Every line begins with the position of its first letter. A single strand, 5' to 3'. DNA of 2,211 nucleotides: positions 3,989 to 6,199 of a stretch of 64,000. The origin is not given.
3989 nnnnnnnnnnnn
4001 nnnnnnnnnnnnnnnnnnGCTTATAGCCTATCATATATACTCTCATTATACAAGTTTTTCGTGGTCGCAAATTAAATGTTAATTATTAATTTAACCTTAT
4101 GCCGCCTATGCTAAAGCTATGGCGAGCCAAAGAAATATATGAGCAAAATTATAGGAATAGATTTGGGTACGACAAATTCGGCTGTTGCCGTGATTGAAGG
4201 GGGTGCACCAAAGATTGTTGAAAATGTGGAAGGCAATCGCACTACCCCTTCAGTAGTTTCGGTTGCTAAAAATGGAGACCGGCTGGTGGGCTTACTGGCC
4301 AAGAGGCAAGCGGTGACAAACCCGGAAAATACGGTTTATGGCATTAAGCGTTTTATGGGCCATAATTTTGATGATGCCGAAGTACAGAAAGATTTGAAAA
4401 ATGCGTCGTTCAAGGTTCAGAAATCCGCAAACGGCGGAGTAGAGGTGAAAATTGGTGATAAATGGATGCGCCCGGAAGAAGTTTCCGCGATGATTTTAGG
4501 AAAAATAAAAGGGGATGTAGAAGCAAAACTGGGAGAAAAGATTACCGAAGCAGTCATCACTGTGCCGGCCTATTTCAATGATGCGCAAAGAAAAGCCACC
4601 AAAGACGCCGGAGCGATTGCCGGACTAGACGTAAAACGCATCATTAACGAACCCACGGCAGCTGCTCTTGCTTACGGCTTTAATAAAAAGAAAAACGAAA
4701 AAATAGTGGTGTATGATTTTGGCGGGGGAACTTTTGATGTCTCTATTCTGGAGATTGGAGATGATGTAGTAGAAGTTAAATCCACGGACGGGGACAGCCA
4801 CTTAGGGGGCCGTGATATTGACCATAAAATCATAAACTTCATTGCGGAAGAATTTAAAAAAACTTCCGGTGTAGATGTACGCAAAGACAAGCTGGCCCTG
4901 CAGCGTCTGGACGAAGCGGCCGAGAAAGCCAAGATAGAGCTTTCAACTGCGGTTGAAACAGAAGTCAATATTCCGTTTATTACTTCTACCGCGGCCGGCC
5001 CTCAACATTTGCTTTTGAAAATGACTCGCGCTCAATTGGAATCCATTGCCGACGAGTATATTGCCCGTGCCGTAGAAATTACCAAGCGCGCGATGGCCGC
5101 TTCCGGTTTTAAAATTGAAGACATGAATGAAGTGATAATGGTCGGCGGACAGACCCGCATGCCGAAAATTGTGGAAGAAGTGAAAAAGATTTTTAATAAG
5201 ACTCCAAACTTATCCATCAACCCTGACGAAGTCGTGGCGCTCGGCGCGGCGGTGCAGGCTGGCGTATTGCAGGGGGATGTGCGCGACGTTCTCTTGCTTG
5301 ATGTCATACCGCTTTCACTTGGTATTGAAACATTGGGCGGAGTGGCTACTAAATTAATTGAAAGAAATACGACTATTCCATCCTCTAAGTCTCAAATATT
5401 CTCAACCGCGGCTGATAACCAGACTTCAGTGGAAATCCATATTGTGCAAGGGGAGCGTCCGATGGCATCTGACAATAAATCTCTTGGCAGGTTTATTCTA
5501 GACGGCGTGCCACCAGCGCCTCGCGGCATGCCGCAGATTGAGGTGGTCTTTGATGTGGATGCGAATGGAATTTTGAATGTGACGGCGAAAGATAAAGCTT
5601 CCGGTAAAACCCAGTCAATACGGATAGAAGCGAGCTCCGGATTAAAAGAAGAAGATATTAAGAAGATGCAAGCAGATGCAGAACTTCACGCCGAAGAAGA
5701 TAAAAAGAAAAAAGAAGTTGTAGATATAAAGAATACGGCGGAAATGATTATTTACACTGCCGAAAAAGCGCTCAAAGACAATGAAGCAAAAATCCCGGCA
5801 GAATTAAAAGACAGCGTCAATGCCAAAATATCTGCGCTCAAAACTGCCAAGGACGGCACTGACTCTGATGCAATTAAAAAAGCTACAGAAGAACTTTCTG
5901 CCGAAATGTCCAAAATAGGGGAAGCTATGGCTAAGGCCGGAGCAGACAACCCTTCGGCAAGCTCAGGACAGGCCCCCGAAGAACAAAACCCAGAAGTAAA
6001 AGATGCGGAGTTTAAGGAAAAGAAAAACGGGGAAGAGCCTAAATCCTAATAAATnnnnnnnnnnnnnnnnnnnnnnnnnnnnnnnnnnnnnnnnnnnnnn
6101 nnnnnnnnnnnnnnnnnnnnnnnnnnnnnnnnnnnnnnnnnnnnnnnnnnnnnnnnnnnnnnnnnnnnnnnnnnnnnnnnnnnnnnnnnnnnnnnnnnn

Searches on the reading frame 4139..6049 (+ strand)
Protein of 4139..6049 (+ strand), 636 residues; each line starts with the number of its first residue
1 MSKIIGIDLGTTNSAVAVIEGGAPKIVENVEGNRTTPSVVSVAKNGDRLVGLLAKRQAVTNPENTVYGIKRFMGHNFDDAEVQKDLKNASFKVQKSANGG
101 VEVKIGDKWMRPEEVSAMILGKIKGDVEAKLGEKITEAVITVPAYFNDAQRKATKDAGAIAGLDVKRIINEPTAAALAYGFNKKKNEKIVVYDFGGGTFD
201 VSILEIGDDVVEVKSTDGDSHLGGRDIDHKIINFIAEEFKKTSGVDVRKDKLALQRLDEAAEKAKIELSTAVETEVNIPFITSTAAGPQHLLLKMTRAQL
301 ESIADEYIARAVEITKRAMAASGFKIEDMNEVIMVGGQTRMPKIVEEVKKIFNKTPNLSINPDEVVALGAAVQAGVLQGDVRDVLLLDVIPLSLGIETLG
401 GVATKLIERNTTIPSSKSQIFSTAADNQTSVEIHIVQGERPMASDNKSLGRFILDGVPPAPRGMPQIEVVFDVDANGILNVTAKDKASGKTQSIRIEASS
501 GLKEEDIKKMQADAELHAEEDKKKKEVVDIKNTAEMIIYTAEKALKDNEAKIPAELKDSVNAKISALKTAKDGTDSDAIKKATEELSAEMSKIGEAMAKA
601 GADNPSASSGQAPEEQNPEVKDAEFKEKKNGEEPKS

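Call 110: search_protein_families(library=ncbifam, proteins=[window:4139-6049:+], max_evalue=1e-10)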
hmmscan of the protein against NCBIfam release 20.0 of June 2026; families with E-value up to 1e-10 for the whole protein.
window:4139-6049:+ (636 aa): 10 families
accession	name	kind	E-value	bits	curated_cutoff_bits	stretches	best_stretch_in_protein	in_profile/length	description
NF001413.0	PRK00290.1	equivalog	6.7e-281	933.2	648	1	1-630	1-623/625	molecular chaperone DnaK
TIGR02350.1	prok_dnaK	equivalog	4.5e-271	900.4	822.55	1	3-598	1-595/596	molecular chaperone DnaK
NF009947.0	PRK13411.1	equivalog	2.7e-251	835.3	1002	1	1-618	1-620/662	molecular chaperone DnaK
NF009946.0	PRK13410.1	equivalog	3.9e-230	765.6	1019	1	1-597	1-601/669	molecular chaperone DnaK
NF003520.0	PRK05183.1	subfamily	3.8e-179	597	620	1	4-592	21-599/621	Fe-S protein assembly chaperone HscA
TIGR01991.1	HscA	equivalog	8e-177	589.4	708.55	1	5-592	2-579/600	Fe-S protein assembly chaperone HscA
NF002399.0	PRK01433.1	equivalog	2.2e-117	393.2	743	1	4-593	21-573/595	Fe-S protein assembly chaperone HscA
NF008673.0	PRK11678.1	equivalog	4e-23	82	331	0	113-214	127-236/450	molecular chaperone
NF011660.0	PRK15080.1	equivalog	1.3e-11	44.3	182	0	118-222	77-176/277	ethanolamine utilization protein EutJ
TIGR02529.1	EutJ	subfamily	5.5e-11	42.4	152.1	1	118-223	44-144/239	ethanolamine utilization protein EutJ family protein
